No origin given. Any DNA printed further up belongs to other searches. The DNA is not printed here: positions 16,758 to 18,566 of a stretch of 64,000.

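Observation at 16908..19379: Archaeal-type AMP salvage pair: AMP phosphorylase next to ribose-1,5-bisphosphate isomerase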

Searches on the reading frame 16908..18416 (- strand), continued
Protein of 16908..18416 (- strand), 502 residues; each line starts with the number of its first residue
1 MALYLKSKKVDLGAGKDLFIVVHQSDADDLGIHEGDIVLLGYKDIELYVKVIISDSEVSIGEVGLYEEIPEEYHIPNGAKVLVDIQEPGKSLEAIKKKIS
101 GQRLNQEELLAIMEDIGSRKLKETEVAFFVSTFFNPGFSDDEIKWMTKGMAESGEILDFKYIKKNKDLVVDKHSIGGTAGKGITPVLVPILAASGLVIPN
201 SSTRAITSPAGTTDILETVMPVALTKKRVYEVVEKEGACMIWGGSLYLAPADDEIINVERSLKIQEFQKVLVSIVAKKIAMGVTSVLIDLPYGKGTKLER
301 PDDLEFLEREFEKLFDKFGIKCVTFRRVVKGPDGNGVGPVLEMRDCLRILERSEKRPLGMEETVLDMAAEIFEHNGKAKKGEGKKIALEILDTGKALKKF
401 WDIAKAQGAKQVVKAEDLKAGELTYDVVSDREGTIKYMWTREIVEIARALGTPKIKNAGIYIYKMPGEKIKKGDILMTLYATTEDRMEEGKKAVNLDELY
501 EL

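Call 48: find_encoding_contigs(protein=P0032, flank=500, max_places=10)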
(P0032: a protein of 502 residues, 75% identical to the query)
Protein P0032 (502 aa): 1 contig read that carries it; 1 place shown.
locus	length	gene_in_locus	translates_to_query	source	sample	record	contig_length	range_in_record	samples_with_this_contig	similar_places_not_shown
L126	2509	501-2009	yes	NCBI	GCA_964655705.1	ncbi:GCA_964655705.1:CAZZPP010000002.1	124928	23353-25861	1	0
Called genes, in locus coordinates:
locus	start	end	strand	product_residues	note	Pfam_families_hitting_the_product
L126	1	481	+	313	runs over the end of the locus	PF01008:IF-2B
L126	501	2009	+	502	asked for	PF02885:Glycos_trans_3N, PF00591:Glycos_transf_3, PF07831:PYNP_C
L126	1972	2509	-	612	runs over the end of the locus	PF01841:Transglut_core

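Call 69: list_cluster_members(proteins=[P0001, P0392, P0399, P0402, P0416, P0424, P0438, P0442, P0446, P0119])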
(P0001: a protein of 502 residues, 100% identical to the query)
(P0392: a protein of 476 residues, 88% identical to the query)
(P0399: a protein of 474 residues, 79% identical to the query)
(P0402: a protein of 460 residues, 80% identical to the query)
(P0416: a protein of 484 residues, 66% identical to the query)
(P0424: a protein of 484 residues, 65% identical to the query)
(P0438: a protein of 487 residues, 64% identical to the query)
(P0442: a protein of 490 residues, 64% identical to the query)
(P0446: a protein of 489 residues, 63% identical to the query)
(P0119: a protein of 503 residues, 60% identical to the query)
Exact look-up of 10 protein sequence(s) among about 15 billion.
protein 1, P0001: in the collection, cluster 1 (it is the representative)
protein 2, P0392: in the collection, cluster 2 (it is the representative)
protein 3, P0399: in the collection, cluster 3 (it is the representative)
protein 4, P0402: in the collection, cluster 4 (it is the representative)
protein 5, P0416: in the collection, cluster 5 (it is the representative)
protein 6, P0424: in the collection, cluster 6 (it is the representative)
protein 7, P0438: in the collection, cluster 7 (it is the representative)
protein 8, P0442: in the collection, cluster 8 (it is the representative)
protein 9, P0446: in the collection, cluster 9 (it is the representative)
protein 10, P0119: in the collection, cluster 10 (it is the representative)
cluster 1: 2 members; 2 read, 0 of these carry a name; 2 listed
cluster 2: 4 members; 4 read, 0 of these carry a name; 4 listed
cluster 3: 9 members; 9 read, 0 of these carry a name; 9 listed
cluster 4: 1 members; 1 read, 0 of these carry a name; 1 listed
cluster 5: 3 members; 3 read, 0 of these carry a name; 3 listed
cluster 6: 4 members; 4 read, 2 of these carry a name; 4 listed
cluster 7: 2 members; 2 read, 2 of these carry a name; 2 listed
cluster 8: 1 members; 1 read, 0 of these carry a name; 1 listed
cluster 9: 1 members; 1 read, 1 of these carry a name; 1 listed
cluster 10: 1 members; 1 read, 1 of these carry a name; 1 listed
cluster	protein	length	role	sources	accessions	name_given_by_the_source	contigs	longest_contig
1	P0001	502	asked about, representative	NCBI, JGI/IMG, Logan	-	-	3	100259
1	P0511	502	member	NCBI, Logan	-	-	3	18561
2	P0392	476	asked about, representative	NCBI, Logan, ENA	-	-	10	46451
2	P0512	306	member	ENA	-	-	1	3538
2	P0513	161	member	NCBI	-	-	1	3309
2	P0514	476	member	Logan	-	-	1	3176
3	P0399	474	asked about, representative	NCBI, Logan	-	-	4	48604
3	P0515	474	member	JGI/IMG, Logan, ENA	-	-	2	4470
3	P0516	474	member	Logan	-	-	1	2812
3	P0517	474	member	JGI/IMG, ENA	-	-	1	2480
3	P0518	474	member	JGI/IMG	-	-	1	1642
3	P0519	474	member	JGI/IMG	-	-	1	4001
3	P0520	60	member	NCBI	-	-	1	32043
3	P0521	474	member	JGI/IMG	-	-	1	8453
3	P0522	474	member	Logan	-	-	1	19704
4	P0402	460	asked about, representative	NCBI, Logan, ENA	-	-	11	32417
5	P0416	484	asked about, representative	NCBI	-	-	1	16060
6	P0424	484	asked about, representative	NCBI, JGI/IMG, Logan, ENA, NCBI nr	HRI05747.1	MAG TPA: ribulose-bisphosphate carboxylase [Candidatus Dojkabacteria bacterium] | ribulose-bisphosphate carboxylase [Candidatus Dojkabacteria bacterium]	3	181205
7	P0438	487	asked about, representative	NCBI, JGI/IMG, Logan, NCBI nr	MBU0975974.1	ribulose-bisphosphate carboxylase [Patescibacteria group bacterium]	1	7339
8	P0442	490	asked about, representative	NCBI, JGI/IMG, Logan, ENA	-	-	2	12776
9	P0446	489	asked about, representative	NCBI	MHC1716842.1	MAG: ribulose-bisphosphate carboxylase [Candidatus Dojkabacteria bacterium]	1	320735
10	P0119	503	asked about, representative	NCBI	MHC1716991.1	MAG: thymidine phosphorylase [Candidatus Dojkabacteria bacterium]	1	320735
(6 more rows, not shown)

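Call 70: list_cluster_members(proteins=[P0007, P0391, P0393, P0394, P0395, P0396, P0397, P0398, P0400, P0403])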
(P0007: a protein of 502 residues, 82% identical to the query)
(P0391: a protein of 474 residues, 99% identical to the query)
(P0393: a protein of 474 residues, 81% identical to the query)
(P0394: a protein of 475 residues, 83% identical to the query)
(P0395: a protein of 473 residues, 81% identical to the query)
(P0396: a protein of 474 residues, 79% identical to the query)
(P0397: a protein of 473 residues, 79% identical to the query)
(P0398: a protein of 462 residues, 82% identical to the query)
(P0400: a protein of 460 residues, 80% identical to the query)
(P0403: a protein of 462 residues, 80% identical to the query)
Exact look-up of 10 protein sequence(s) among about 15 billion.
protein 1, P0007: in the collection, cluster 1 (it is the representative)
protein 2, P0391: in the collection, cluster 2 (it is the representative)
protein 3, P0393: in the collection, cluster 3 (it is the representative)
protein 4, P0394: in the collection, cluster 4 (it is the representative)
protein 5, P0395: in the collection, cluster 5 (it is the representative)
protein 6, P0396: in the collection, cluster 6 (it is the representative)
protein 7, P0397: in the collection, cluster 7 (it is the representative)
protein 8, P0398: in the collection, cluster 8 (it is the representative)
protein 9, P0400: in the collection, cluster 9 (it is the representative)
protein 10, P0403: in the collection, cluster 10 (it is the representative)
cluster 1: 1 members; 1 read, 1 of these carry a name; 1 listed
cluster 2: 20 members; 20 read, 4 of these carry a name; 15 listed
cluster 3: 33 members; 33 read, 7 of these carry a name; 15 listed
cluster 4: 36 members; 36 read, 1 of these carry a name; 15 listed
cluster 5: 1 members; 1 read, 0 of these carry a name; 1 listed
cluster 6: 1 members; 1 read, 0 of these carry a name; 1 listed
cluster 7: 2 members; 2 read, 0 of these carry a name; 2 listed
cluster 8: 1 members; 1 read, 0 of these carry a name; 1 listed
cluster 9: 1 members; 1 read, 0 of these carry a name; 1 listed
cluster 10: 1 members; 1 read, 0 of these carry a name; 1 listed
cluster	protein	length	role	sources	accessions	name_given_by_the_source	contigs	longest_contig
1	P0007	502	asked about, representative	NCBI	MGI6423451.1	MAG: thymidine phosphorylase [Candidatus Dojkabacteria bacterium]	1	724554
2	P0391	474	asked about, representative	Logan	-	-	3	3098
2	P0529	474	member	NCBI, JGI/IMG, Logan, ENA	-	ribulose-bisphosphate carboxylase large chain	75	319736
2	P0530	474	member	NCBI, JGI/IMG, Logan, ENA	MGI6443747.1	MAG: ribulose-bisphosphate carboxylase [Candidatus Dojkabacteria bacterium] | ribulose-bisphosphate carboxylase large chain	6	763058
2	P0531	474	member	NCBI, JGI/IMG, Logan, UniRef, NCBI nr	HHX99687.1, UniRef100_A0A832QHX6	TPA: ribulose-bisphosphate carboxylase [Candidatus Dojkabacteria bacterium] | Ribulose-bisphosphate carboxylase n=1 Tax=Candidatus Dojkabacteria bacterium ... | ribulose-bisphosphate carboxylase [Candidatus Dojkabacteria bacterium]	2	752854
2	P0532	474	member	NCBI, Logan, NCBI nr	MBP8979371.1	ribulose-bisphosphate carboxylase [Candidatus Dojkabacteria bacterium]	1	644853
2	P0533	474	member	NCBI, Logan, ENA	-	-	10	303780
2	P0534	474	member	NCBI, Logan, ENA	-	-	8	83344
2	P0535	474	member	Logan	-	-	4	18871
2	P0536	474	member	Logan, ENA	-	-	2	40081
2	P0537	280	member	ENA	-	-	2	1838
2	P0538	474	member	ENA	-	-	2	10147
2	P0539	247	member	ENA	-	-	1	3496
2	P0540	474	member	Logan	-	-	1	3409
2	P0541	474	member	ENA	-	-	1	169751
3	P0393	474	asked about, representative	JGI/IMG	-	ribulose-bisphosphate carboxylase large chain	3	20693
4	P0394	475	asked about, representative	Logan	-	-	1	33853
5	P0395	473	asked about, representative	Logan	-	-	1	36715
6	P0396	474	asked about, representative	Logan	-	-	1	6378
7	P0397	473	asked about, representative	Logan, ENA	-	-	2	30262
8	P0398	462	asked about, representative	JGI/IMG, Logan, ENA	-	-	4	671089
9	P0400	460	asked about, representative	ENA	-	-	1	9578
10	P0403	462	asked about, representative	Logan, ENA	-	-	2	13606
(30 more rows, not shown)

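Call 71: list_cluster_members(proteins=[P0034, P0028, P0015, P0027, P0008, P0002, P0004, P0047, P0040, P0016])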
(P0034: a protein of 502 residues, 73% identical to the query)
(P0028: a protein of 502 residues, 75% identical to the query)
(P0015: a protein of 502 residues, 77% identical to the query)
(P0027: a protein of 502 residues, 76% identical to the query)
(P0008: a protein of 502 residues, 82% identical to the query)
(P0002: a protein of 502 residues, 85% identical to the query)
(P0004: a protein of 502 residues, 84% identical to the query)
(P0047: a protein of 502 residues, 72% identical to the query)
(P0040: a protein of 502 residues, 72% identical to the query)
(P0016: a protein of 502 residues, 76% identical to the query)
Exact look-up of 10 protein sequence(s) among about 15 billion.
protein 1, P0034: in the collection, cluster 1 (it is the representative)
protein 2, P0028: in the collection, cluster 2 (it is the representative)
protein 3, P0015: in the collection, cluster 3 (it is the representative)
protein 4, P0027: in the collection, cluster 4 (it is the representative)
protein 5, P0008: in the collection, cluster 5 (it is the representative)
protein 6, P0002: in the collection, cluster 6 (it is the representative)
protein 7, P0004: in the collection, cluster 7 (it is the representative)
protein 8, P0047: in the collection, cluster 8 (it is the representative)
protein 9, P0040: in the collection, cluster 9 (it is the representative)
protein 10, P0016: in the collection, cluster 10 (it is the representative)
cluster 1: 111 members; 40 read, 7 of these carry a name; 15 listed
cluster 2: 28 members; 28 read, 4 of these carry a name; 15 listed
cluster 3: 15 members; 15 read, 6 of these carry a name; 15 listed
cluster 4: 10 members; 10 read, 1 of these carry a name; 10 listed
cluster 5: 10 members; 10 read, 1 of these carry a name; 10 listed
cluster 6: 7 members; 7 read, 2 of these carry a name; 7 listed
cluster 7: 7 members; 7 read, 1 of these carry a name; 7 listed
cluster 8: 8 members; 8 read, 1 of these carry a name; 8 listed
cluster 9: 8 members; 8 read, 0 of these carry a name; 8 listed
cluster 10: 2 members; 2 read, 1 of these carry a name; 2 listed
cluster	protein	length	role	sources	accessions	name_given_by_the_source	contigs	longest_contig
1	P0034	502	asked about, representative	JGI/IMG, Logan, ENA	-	-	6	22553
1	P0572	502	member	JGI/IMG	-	AMP phosphorylase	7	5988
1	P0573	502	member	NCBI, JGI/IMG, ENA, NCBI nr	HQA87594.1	MAG TPA: thymidine phosphorylase [Candidatus Dojkabacteria bacterium] | thymidine phosphorylase [Candidatus Dojkabacteria bacterium]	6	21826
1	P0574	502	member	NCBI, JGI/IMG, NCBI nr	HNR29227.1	MAG TPA: thymidine phosphorylase [Candidatus Dojkabacteria bacterium] | thymidine phosphorylase [Candidatus Dojkabacteria bacterium]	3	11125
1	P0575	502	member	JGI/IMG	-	AMP phosphorylase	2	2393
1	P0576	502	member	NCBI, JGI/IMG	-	AMP phosphorylase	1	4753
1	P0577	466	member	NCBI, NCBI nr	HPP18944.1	MAG TPA: hypothetical protein PLT51_03120, partial [Candidatus Dojkabacteria bacterium] | hypothetical protein [Candidatus Dojkabacteria bacterium]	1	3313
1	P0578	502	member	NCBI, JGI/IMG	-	AMP phosphorylase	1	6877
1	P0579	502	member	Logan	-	-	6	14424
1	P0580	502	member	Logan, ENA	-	-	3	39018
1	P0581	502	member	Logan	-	-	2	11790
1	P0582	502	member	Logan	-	-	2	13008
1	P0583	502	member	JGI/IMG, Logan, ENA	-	-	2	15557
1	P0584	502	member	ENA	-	-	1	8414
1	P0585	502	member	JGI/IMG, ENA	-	-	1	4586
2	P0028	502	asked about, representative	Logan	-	-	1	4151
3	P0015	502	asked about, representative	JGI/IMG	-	-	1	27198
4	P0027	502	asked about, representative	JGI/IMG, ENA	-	-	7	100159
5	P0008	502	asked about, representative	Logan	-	-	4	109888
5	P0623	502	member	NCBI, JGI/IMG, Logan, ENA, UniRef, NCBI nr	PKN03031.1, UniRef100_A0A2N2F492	hypothetical protein CVU76_03330 [Candidatus Dojkabacteria bacterium HGW-Dojkabacteria-1] | Pyrimidine nucleoside phosphorylase C-terminal domain-containing protein n=1 ... | MAG: hypothetical protein CVU76_03330 [Candidatus Dojkabacteria bacterium ...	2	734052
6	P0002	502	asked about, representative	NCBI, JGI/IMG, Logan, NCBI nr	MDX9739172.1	MAG: thymidine phosphorylase [Candidatus Dojkabacteria bacterium] | AMP phosphorylase | thymidine phosphorylase [Candidatus Dojkabacteria bacterium]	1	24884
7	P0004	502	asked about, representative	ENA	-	-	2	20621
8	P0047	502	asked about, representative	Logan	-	-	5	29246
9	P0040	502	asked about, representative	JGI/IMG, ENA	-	-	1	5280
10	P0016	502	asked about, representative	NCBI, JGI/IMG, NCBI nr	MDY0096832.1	MAG: thymidine phosphorylase [Candidatus Dojkabacteria bacterium] | AMP phosphorylase | thymidine phosphorylase [Candidatus Dojkabacteria bacterium]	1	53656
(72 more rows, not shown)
